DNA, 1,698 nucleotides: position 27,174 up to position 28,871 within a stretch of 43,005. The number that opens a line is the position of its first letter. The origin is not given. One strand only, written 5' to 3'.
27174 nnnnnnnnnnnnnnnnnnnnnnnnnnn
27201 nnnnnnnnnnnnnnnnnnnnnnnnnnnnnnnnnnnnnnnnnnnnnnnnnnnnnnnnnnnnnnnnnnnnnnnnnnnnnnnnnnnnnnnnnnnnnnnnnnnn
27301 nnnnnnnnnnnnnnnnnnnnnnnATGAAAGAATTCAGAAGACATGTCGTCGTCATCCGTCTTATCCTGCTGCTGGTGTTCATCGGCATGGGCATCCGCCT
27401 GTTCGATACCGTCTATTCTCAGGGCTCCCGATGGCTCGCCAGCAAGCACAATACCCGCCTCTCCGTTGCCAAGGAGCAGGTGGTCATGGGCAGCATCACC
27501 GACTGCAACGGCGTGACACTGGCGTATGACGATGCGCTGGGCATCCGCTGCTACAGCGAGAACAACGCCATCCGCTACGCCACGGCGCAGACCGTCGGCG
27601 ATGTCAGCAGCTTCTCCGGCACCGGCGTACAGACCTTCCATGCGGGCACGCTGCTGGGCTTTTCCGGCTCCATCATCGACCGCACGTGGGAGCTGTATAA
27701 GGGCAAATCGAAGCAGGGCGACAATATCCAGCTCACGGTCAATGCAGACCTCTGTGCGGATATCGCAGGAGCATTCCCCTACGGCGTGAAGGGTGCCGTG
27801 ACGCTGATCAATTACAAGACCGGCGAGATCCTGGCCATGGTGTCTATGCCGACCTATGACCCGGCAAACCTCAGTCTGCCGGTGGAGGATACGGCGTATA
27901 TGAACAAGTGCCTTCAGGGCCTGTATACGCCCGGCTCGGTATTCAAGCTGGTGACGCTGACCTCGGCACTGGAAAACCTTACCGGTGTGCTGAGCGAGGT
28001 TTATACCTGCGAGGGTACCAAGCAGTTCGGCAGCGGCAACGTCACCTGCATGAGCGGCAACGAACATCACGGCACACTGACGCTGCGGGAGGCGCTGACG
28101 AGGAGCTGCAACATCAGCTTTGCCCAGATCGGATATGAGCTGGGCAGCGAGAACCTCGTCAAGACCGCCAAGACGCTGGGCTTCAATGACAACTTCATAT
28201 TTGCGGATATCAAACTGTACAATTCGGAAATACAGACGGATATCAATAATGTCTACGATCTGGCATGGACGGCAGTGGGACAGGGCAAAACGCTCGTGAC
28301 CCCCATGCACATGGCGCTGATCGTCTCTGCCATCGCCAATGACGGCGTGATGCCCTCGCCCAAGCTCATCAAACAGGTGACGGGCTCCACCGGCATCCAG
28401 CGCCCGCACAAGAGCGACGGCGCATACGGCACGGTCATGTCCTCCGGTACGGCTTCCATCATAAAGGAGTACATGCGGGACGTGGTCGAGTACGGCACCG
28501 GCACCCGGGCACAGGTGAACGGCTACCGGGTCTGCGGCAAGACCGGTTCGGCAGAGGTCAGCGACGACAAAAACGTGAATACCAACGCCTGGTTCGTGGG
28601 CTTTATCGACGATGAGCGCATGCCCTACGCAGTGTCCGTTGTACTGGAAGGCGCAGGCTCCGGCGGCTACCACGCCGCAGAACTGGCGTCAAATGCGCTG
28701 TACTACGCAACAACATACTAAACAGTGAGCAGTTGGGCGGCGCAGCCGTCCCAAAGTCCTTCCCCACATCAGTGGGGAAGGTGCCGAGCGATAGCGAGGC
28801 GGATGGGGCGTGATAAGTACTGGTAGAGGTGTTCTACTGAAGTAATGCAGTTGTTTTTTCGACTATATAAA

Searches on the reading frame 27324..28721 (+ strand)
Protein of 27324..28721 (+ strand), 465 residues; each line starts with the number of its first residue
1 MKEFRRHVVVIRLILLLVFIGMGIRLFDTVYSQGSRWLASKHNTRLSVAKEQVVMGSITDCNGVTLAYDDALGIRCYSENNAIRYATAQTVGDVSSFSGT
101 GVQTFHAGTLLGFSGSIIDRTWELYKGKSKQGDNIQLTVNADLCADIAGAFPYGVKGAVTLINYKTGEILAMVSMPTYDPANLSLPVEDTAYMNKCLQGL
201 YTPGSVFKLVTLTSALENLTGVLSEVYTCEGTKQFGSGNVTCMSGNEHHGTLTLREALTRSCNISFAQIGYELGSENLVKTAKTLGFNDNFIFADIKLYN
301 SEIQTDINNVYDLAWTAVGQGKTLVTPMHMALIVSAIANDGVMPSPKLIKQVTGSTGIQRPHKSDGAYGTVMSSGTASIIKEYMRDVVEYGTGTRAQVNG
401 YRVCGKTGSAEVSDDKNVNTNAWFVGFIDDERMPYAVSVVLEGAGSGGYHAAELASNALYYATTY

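Call 3: search_protein_families(library=pfam, proteins=[window:27324-28721:+], max_evalue=0.01)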
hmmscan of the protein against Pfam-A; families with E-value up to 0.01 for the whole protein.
window:27324-28721:+ (465 aa): 1 family
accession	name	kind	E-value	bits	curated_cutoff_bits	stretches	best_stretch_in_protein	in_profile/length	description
PF00905.27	Transpeptidase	-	9.8e-57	192.9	22.1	1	157-458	1-297/299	Penicillin binding protein transpeptidase domain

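Call 11: search_protein_families(library=ncbifam, proteins=[window:27324-28721:+], max_evalue=0.01)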
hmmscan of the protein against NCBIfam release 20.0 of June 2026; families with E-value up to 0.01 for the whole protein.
window:27324-28721:+ (465 aa): 25 families
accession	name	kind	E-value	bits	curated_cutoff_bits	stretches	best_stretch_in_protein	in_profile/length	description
TIGR03423.1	pbp2_mrdA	equivalog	2.8e-64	217.7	455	1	123-459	217-587/593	penicillin-binding protein 2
TIGR02214.1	spoVD_pbp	equivalog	2.8e-47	161.4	688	1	159-431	243-519/636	stage V sporulation protein D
TIGR02074.1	PBP_1a_fam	subfamily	7.2e-33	114.2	508.75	1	153-429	256-496/535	PBP1A family penicillin-binding protein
NF051842.1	PBP4_5_Efaec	equivalog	2.6e-31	108.7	700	1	123-446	323-650/668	penicillin-binding protein PBP4(5)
NF000406.1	MECB_PBP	exception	9.5e-26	90.3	1450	1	124-455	313-656/674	PBP2a family beta-lactam-resistant peptidoglycan transpeptidase MecB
NF038271.1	strep_PBP2X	exception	6.6e-24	84.1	1050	1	153-417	283-558/750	penicillin-binding protein PBP2X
NF000408.1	MECA2_pure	exception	2.5e-23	82.2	1525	1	124-430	313-623/668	PBP2a family beta-lactam-resistant peptidoglycan transpeptidase MecA2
NF000237.1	MECA_PBP2A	equivalog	3.4e-23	81.8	750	1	124-430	313-623/668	PBP2a family beta-lactam-resistant peptidoglycan transpeptidase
NF033378.1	MECD_PBP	exception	4.1e-23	81.5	1450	1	124-455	316-659/678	PBP2a family beta-lactam-resistant peptidoglycan transpeptidase MecD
NF000409.1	MECA_pure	exception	4.1e-22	78.4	1490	1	124-430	313-623/668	PBP2a family beta-lactam-resistant peptidoglycan transpeptidase MecA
NF051885.1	tranpepglycosPbpC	equivalog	2.1e-20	72.9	900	1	165-430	333-558/632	multimodular transpeptidase-transglycosylase PbpC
NF000410.1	MECA1_pure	exception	1.3e-19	69.8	1480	1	124-430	311-621/666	PBP2a family beta-lactam-resistant peptidoglycan transpeptidase MecA1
NF000407.1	MECC_PBP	exception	2.1e-18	66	1500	1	124-429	310-619/665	PBP2a family beta-lactam-resistant peptidoglycan transpeptidase MecC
NF008061.0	PRK10795.1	equivalog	1.4e-17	63.6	962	1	124-420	240-559/634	peptidoglycan DD-transpeptidase MrdA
NF011685.0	PRK15105.1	subfamily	1.4e-16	60.2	737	1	148-453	251-544/588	peptidoglycan glycosyltransferase FtsI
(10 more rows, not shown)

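Call 36: find_homologous_proteins(query=window:27324-28721:+, max_evalue=1e-10)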
Query window:27324-28721:+ (465 aa): 4104 proteins with E <= 1e-10 among 8000 candidates; the best 120 are listed.
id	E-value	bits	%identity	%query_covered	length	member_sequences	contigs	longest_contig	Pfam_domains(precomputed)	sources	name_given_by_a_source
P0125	0.0e+0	1045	100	100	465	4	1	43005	PF00905.28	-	-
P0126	1.3e-272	922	88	100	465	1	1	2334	PF00905.28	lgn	-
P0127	3.7e-181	621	62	99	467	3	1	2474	PF00905.28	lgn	-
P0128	6.0e-174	597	60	96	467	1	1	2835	PF00905.28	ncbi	-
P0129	1.1e-173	596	58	99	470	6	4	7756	PF00905.28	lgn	-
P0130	3.7e-173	594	58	99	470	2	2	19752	PF00905.28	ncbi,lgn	-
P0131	2.7e-172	592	59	96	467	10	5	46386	PF00905.28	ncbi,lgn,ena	-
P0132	3.1e-172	591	58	96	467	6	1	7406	PF00905.28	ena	-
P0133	4.5e-172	591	60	96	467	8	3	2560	PF00905.28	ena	-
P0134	2.1e-171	589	59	96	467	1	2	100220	PF00905.28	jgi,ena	-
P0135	3.6e-171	588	60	99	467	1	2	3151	PF00905.28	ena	-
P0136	6.6e-171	587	60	99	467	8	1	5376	PF00905.28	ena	-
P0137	3.5e-170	585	57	99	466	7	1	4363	PF00905.28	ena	-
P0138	3.1e-169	582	58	96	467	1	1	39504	PF00905.28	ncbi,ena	-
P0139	1.2e-168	580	58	96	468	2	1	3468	PF00905.28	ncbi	-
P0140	3.8e-168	578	58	99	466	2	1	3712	PF00905.28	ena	-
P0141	6.0e-168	577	58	99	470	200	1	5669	PF00905.28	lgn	-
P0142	5.7e-167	574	57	99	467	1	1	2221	PF00905.28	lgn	-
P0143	1.1e-166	573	58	96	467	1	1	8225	PF00905.28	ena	-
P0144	2.2e-166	572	57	99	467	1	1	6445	PF00905.28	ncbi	-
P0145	4.3e-166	571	57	99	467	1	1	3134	PF00905.28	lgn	-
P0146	2.4e-165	569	59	94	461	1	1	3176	PF00905.28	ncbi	-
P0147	3.5e-165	568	56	100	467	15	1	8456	PF00905.28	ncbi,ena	-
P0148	5.9e-165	567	56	99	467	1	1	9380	PF00905.28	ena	-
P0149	7.9e-163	560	56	99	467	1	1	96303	PF00905.28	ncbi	-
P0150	9.4e-163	560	55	99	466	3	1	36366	PF00905.28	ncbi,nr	ncbi:MAG: hypothetical protein IJJ23_11105 [Clostridia bacterium]|nr:hypothetical protein [Clostridi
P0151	2.0e-162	559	57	99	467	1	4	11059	PF00905.28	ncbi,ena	-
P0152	3.5e-162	558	55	99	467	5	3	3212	PF00905.28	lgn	-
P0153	7.9e-162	557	56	96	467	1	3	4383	PF00905.28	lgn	-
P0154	1.3e-161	556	55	99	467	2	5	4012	PF00905.28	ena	-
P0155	1.8e-161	556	56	99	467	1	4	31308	PF00905.28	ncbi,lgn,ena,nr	ncbi:MAG: penicillin-binding protein 2 [Clostridia bacterium]|nr:penicillin-binding protein 2 [Clost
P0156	3.3e-161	555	55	99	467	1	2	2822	PF00905.28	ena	-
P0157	4.1e-161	555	57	100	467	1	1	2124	PF00905.28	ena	-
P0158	4.1e-161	555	56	99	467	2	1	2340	PF00905.28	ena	-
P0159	5.2e-161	554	55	99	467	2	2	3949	PF00905.28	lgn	-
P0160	3.3e-160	552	57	97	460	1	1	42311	PF00905.28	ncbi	-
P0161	3.6e-160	552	55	99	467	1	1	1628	PF00905.28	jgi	-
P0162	1.7e-159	549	55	99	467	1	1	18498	PF00905.28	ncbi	-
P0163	3.3e-159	549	56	99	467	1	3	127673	PF00905.28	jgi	-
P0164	4.4e-159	548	55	96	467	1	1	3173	PF00905.28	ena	-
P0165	1.3e-158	547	55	100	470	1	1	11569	PF00905.28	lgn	-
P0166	1.8e-157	543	55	99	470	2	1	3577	PF00905.28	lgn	-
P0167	2.2e-157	543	56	96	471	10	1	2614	PF00905.28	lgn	-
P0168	2.5e-157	542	56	96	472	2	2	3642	PF00905.28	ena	-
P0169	7.7e-157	541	55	99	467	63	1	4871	PF00905.28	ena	-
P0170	1.2e-156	540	55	99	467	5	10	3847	PF00905.28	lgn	-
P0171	1.8e-156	539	54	99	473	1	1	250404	PF00905.28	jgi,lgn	jgi:peptidoglycan glycosyltransferase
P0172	2.7e-156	539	53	100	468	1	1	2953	PF00905.28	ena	-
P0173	1.2e-155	537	53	100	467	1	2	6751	PF00905.28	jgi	-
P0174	1.5e-155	536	54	99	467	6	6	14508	PF00905.28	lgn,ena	-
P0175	1.7e-155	536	55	99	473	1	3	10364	PF00905.28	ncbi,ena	-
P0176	1.7e-155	536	56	96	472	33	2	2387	PF00905.28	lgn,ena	-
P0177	3.9e-155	535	55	99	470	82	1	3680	PF00905.28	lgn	-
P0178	8.0e-155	534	55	96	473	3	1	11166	PF00905.28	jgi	-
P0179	2.8e-154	532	55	96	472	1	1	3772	PF00905.28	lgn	-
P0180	3.4e-154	532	55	99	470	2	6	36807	PF00905.28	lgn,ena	-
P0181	4.6e-153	528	54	96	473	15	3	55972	PF00905.28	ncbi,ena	-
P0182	2.2e-152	526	54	100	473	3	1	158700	PF00905.28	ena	-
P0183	3.9e-152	525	54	94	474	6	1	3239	PF00905.28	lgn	-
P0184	4.2e-152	525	53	99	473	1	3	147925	PF00905.28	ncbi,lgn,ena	-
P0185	6.9e-151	521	54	99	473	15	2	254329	PF00905.28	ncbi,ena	-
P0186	7.8e-151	521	53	100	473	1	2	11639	PF00905.28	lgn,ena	-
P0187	8.8e-151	521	53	99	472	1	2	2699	PF00905.28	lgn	-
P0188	3.0e-150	519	53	99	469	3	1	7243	PF00905.28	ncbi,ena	-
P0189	4.5e-150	518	53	96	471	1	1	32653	PF00905.28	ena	-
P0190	6.1e-150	518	54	100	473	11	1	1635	PF00905.28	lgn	-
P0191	7.1e-150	518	53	99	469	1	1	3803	PF00905.28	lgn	-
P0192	8.3e-150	518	53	96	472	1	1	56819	PF00905.28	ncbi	-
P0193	1.4e-149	517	51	100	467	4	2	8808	PF00905.28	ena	-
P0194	1.5e-149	517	54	96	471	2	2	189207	PF00905.28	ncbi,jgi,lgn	ncbi:MAG: penicillin-binding transpeptidase domain-containing protein [Christensenellales bacterium]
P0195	7.3e-149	514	53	96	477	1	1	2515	PF00905.28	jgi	jgi:peptidoglycan glycosyltransferase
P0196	2.6e-148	513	53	99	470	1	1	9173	PF00905.28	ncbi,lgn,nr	ncbi:MAG: penicillin-binding transpeptidase domain-containing protein [Clostridia bacterium]|nr:peni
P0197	4.3e-148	512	53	96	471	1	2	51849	PF00905.28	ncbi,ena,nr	ncbi:MAG: penicillin-binding protein 2 [Clostridia bacterium]|nr:penicillin-binding protein 2 [Clost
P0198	8.8e-148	511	52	99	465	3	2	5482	PF00905.28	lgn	-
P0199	3.2e-147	509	51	99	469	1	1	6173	PF00905.28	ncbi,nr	ncbi:MAG: penicillin-binding protein 2 [Clostridiales bacterium]|nr:penicillin-binding protein 2 [Cl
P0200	7.4e-147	508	51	100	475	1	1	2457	PF00905.28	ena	-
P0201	1.0e-146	507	50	99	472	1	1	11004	PF00905.28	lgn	-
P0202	8.6e-146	504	53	96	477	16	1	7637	PF00905.28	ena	-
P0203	1.5e-145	503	52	99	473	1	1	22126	PF00905.28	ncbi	-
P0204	1.7e-145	503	51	96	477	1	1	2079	PF00905.28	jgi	-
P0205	3.6e-145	502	52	99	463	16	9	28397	PF00905.28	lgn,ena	-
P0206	5.6e-145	502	52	99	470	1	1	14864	PF00905.28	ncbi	-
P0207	7.0e-145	501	51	99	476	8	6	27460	PF00905.28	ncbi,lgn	ncbi:MAG: penicillin-binding transpeptidase domain-containing protein [Clostridia bacterium]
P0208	1.2e-144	500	51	95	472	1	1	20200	PF00905.28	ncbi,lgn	-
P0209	1.8e-144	500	50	100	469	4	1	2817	PF00905.28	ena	-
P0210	1.2e-142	494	49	100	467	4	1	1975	PF00905.28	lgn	-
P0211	1.6e-142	494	50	99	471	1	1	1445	PF00905.28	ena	-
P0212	2.0e-142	493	51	99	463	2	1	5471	PF00905.28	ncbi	-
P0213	4.2e-142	492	52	99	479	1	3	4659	PF00905.28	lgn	-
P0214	6.3e-142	492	51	96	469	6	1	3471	PF00905.28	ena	-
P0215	6.5e-142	491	52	99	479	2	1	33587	PF00905.28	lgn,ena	-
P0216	7.4e-142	491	50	99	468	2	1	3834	PF00905.28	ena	-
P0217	1.0e-141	491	49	95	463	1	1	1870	PF00905.28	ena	-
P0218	2.0e-141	490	51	99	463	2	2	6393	PF00905.28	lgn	-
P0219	5.0e-141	489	51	99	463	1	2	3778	PF00905.28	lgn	-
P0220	1.7e-140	487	51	99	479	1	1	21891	PF00905.28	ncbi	-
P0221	1.7e-140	487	50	99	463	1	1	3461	PF00905.28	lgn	-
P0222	3.5e-140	486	50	100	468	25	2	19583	PF00905.28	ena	-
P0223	3.9e-140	486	49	100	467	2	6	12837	PF00905.28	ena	-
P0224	4.3e-140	485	50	100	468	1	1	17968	PF00905.28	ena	-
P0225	5.6e-140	485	50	99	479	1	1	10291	PF00905.28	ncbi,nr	ncbi:MAG: penicillin-binding transpeptidase domain-containing protein [Eubacteriales bacterium]|nr:p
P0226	9.2e-140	484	51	99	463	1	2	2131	PF00905.28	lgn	-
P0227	1.0e-139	484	51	99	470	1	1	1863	PF00905.28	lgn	-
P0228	1.2e-139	484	51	99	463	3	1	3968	PF00905.28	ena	-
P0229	1.9e-139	483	50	99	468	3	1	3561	PF00905.28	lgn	-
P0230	2.6e-139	483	51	99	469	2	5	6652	PF00905.28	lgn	-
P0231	4.0e-139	482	52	97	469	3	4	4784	PF00905.28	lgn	-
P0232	7.2e-139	481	51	99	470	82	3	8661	PF00905.28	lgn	-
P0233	8.0e-139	481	50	100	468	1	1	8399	PF00905.28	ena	-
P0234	8.5e-139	481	51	99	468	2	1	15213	PF00905.28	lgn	-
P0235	1.0e-138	481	50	99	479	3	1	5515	PF00905.28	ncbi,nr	ncbi:MAG: penicillin-binding protein 2 [Clostridia bacterium]|nr:penicillin-binding protein 2 [Clost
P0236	1.0e-138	481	49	100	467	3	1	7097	PF00905.28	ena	-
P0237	1.1e-138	481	49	95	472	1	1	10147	PF00905.28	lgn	-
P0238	1.3e-138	481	48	97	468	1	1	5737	PF00905.28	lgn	-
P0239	1.3e-138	481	50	99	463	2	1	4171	PF00905.28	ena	-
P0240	1.8e-138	480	50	99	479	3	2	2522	PF00905.28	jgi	-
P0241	1.9e-138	480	51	100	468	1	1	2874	PF00905.28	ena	-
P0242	2.3e-138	480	50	100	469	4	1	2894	PF00905.28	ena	-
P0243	2.5e-138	480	49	99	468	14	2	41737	PF00905.28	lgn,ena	-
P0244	3.1e-138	479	49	99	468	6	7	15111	PF00905.28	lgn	-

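Call 39: find_related_loci(query=A4, collection=metagenome_contigs, flank=10000)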
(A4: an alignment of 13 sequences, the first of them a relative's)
Query A4 (465 aa) in metagenome_contigs; peptide patterns used: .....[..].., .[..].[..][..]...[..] (x = any residue, [..] = any of these).
600 stretches matched a pattern (row limit reached: there are more); 543 encode a relative of the query (tblastn E <= 1e-3); the best 80 are kept; 80 distinct loci.
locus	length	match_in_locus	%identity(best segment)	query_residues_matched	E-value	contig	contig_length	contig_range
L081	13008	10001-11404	54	1-464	4e-158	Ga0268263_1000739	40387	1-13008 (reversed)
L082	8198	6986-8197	56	1-404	5e-151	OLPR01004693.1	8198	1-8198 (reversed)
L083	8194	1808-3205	48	1-465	6e-143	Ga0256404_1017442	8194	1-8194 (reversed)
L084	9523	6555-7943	47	1-462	2e-138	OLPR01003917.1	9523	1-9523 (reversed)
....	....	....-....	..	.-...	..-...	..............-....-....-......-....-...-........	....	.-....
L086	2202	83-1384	43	29-455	3e-115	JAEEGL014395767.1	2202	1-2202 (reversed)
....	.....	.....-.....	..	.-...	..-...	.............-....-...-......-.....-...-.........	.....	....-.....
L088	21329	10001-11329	41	29-461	1e-105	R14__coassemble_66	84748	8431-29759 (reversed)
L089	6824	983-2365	39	1-455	8e-105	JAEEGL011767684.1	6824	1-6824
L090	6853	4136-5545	39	1-461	3e-103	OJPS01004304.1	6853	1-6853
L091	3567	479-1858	40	1-455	3e-104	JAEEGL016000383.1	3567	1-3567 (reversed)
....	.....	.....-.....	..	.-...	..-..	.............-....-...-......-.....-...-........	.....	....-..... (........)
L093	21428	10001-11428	37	5-456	5e-92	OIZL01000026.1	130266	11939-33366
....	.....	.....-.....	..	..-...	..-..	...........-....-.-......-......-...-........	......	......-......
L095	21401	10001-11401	43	1-464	5e-118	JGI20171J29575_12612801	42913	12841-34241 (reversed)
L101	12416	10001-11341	36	29-465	1e-86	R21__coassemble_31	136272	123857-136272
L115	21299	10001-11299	36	1-436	7e-72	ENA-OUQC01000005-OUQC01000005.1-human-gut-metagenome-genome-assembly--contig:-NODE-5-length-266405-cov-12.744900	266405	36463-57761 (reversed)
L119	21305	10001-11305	35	1-437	4e-71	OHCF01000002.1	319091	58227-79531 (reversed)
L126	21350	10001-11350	34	1-459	4e-67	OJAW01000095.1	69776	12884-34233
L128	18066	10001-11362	33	1-462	6e-67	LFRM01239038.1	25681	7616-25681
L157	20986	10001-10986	38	132-462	6e-45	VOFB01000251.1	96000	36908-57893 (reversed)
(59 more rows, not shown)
